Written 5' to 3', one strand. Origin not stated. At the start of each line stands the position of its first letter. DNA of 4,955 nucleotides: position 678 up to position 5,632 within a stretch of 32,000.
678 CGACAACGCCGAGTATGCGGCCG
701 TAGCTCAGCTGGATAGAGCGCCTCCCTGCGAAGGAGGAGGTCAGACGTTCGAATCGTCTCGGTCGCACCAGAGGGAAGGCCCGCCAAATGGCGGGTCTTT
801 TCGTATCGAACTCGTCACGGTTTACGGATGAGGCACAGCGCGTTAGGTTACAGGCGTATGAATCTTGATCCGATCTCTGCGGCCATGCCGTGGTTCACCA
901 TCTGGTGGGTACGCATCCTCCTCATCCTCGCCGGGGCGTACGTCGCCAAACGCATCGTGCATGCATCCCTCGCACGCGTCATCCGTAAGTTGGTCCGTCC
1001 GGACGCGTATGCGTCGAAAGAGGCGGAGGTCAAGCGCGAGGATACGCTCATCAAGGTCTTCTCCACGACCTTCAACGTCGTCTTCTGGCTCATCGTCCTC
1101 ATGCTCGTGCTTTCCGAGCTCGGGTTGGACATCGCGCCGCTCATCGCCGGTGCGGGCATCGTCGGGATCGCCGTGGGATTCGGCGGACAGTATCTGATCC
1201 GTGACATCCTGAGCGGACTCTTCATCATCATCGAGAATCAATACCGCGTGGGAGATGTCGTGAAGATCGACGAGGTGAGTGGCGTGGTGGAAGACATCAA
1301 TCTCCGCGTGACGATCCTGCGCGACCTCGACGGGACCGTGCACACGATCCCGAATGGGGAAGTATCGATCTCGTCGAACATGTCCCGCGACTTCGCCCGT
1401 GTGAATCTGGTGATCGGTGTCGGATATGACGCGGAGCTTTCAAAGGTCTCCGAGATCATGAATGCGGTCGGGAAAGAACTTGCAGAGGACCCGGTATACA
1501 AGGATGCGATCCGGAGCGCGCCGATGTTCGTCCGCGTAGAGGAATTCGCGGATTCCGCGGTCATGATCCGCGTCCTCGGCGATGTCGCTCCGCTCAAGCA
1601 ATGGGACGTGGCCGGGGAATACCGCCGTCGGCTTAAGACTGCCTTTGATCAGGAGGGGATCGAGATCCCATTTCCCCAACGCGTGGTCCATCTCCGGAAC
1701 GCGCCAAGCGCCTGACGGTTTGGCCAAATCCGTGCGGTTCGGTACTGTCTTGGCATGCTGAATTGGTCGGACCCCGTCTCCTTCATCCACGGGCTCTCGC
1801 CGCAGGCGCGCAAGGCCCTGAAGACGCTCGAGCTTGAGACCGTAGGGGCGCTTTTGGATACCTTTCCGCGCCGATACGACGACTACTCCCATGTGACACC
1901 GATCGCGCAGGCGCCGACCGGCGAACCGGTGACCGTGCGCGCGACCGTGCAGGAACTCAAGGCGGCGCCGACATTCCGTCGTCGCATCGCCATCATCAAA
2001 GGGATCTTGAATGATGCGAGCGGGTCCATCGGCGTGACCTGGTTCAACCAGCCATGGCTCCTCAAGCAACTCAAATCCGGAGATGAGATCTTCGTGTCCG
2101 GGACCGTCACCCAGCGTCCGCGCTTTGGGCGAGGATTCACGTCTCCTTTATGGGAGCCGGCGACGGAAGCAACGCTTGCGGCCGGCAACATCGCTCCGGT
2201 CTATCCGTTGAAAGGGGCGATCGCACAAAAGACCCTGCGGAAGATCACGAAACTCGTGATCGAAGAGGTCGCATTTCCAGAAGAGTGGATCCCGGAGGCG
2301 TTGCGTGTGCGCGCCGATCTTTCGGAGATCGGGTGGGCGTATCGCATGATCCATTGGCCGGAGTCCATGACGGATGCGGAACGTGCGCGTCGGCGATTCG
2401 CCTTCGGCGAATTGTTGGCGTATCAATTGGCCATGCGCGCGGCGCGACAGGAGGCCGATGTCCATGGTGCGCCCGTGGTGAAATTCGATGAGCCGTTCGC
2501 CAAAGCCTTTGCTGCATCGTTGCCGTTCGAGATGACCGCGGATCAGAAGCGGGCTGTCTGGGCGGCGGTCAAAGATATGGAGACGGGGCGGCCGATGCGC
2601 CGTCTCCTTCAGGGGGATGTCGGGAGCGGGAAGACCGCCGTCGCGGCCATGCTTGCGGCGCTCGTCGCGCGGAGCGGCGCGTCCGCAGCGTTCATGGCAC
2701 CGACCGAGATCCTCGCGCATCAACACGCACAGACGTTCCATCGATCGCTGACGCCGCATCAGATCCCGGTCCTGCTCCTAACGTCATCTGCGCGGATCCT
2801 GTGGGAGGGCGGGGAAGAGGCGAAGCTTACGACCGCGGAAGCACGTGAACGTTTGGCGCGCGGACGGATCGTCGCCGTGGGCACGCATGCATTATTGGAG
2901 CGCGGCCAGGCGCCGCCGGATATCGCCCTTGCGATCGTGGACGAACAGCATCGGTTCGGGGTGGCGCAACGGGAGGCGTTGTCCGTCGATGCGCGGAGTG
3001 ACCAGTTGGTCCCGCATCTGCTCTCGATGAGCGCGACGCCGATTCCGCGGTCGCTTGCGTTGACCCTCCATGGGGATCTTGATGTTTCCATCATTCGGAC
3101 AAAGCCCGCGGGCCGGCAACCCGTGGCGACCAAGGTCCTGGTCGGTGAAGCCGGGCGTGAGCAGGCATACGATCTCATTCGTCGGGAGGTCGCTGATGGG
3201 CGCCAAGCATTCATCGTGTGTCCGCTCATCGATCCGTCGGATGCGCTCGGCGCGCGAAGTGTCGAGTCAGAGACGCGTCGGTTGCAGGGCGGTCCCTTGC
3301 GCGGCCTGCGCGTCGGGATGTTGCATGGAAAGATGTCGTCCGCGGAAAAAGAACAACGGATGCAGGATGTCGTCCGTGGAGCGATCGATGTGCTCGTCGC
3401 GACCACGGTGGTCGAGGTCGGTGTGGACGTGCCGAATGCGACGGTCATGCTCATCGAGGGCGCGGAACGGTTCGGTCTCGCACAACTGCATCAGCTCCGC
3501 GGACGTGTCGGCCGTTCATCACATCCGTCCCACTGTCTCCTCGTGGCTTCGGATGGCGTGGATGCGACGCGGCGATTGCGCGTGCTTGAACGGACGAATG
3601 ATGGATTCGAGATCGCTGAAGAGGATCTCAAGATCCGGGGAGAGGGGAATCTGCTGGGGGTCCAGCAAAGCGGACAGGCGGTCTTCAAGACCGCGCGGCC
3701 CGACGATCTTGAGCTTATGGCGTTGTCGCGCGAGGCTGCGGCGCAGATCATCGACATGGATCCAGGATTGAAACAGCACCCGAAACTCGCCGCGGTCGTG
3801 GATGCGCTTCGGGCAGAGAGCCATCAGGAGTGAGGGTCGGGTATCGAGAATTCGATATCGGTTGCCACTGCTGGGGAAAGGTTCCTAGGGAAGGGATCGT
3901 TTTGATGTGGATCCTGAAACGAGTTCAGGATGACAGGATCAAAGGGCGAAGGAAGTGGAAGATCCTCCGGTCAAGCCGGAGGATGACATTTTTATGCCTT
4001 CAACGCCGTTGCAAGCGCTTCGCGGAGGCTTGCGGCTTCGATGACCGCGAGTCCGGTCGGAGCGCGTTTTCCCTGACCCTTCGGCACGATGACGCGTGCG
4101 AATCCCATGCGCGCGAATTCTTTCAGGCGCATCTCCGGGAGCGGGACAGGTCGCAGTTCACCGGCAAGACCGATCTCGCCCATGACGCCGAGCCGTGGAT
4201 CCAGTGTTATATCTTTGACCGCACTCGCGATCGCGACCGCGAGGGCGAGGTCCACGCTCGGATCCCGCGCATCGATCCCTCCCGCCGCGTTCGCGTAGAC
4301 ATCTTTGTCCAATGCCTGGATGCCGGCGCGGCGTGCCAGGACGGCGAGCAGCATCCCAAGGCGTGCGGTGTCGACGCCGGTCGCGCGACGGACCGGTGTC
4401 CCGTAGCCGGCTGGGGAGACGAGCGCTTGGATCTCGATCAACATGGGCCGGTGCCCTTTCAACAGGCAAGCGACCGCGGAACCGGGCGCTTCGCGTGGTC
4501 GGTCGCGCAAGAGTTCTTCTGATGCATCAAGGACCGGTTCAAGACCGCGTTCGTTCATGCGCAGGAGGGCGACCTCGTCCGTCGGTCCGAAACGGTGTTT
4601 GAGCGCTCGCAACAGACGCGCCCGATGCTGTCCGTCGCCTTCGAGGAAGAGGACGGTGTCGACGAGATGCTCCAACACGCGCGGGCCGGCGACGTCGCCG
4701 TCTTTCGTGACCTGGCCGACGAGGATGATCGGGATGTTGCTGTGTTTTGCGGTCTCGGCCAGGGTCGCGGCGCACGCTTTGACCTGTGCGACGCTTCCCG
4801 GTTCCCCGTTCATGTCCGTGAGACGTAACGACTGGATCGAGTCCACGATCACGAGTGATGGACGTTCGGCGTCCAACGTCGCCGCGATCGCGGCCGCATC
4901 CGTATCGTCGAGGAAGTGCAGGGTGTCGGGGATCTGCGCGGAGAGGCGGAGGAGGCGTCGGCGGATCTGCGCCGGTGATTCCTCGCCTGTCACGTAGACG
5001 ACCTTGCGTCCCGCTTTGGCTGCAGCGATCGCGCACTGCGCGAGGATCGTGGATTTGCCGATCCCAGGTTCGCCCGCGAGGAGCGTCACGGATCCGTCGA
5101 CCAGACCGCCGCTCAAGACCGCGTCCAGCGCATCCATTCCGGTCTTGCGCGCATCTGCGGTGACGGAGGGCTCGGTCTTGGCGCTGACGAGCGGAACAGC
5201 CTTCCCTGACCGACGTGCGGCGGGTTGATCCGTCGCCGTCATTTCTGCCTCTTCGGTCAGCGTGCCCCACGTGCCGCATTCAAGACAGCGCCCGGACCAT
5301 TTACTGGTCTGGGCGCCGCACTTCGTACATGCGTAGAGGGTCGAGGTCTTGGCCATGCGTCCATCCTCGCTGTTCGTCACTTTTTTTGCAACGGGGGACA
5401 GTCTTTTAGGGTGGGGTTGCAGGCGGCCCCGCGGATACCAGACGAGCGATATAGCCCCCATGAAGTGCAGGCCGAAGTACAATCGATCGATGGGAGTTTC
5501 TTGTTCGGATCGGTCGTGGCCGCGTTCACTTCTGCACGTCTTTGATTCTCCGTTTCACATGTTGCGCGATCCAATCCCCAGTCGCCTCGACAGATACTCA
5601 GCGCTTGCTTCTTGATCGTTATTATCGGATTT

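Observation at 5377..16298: Three paralogous 'pilin anchor + exo-enzyme' fusions with a DsbA, a PD40 propeller and a giant tail-anchored protein: candidate undescribed envelope system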

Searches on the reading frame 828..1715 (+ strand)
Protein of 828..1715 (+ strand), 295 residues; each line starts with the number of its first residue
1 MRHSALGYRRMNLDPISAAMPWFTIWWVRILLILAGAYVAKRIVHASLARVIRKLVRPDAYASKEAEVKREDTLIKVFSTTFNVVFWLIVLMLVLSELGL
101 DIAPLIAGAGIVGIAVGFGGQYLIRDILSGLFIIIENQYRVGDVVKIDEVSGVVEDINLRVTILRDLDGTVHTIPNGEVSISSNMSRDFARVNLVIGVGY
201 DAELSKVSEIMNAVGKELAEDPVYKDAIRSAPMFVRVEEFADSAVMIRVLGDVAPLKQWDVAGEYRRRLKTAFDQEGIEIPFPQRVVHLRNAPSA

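Call 6: search_protein_families(library=pfam, proteins=[window:828-1715:+], max_evalue=0.001)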
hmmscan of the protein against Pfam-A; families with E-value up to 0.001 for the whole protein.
window:828-1715:+ (295 aa): 3 families
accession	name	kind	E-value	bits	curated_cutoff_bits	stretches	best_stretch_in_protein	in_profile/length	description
PF00924.24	MS_channel_2nd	-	7.8e-20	71.2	20.2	1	123-185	2-66/68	Mechanosensitive ion channel, beta-domain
PF21088.3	MS_channel_1st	-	3.2e-09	37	23.1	1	81-121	2-42/42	Mechanosensitive ion channel, transmembrane helices 2/3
PF21082.3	MS_channel_3rd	-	1.3e-07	32.3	21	1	192-280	1-88/88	Mechanosensitive ion channel MscS, C-terminal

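Call 81: find_encoding_contigs(protein=window:828-1715:+, flank=10000, max_places=1)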
Protein window:828-1715:+ (295 aa): no gene with exactly this product is on record in the collection.

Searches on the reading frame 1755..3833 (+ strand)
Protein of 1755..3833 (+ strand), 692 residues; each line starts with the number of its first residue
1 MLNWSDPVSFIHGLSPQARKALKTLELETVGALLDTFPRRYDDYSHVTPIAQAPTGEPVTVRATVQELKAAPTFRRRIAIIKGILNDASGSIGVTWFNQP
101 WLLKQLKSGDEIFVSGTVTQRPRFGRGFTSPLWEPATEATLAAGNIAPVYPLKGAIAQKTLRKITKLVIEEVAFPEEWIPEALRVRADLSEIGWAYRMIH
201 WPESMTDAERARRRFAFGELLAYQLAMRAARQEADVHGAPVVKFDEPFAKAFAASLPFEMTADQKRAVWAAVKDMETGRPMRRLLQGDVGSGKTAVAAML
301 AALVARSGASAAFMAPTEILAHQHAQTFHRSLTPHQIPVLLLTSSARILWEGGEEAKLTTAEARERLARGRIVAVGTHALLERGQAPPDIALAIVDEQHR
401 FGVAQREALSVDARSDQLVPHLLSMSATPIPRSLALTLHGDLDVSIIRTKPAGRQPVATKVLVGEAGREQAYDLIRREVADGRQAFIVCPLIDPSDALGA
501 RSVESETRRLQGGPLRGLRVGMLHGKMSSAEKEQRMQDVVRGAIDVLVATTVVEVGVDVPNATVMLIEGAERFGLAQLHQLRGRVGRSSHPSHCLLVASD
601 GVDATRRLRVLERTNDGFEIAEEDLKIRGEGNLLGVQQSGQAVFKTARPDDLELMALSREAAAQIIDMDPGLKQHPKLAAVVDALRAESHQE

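Call 6: search_protein_families(library=pfam, proteins=[window:1755-3833:+], max_evalue=0.001)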
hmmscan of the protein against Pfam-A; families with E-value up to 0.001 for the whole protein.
window:1755-3833:+ (692 aa): 8 families
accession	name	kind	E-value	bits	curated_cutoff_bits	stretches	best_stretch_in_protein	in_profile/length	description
PF17191.10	RecG_wedge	-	3.3e-26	92.2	23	1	8-170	2-160/162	RecG wedge domain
PF00271.37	Helicase_C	-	3.3e-17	63.2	23.5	1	473-588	8-109/110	Helicase conserved C-terminal domain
PF00270.35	DEAD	-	2.4e-14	53.9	26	1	273-433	9-163/167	DEAD/DEAH box helicase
PF19833.4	RecG_dom3_C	-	1.3e-12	48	26.8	1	614-674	1-63/87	ATP-dependent DNA helicase RecG, domain 3, C-terminal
PF04851.21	ResIII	-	6e-09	36.5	22.5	1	259-429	3-162/164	Type III restriction enzyme, res subunit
PF01336.31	tRNA_anti-codon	-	2.8e-06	27.6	27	1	59-122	1-61/75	OB-fold nucleic acid binding domain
PF22590.2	Cas3-like_C_2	-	0.00014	22.5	27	0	518-589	30-105/106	CRISPR-associated nuclease/helicase Cas3, C-terminal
PF13191.12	AAA_16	-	0.00016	22.6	32.6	1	266-423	10-165/167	AAA ATPase domain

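Call 83: find_encoding_contigs(protein=window:1755-3833:+, flank=10000, max_places=1)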
Protein window:1755-3833:+ (692 aa): no gene with exactly this product is on record in the collection.

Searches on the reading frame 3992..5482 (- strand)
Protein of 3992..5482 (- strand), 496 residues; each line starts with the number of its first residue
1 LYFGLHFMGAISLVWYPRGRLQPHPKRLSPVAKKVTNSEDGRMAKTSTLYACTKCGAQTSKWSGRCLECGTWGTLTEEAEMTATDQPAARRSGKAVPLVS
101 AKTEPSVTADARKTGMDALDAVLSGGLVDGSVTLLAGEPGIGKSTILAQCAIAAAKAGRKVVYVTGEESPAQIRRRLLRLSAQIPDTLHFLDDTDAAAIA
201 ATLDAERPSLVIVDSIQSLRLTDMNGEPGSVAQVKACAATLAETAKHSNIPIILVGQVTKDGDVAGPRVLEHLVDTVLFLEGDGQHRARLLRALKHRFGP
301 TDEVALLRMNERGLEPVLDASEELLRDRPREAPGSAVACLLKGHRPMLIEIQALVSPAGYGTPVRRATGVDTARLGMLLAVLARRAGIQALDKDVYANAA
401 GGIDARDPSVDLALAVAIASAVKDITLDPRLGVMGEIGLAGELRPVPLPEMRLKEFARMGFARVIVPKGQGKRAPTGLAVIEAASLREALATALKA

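Call 6: search_protein_families(library=pfam, proteins=[window:3992-5482:-], max_evalue=0.001)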
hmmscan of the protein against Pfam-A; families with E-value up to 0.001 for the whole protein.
window:3992-5482:- (496 aa): 13 families
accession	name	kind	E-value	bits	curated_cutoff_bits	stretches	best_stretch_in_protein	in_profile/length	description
PF13481.12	AAA_25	-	2.9e-20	73.2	27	1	106-263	9-195/195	AAA domain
PF06745.19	ATPase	-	7.7e-18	65.1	26.6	1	113-180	2-70/231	KaiC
PF03796.21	DnaB_C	-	1.8e-11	44.4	27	1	113-185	3-75/255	DnaB-like helicase C terminal domain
PF18073.7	Zn_ribbon_LapB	-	9e-09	35.3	25.7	1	50-77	1-28/28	Rubredoxin metal binding domain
PF13401.12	AAA_22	-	1.8e-08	35.2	27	1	131-257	6-123/130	AAA domain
PF13541.12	ChlI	-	1.9e-07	31.4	27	1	407-469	58-120/121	Subunit ChlI of Mg-chelatase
PF08423.17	Rad51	-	1.4e-06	28.2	22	0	113-154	9-50/244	Rad51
PF13191.12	AAA_16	-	5e-06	27.5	32.6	1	117-206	14-94/167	AAA ATPase domain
PF25199.1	nSTAND_NTPase5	-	6.8e-06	26.4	34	1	130-197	41-108/145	Novel STAND NTPase 5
PF13604.12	AAA_30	-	7.7e-05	22.9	27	1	131-224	19-105/191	AAA domain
PF20720.3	nSTAND3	-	0.00022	21.4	27.2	1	131-177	18-61/155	Novel STAND NTPase 3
PF05362.19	Lon_C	-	0.0003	20.9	21.1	1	401-469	103-171/205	Lon protease (S16) C-terminal proteolytic domain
PF13245.12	AAA_19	-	0.00062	20.4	25.1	0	129-223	10-106/134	AAA domain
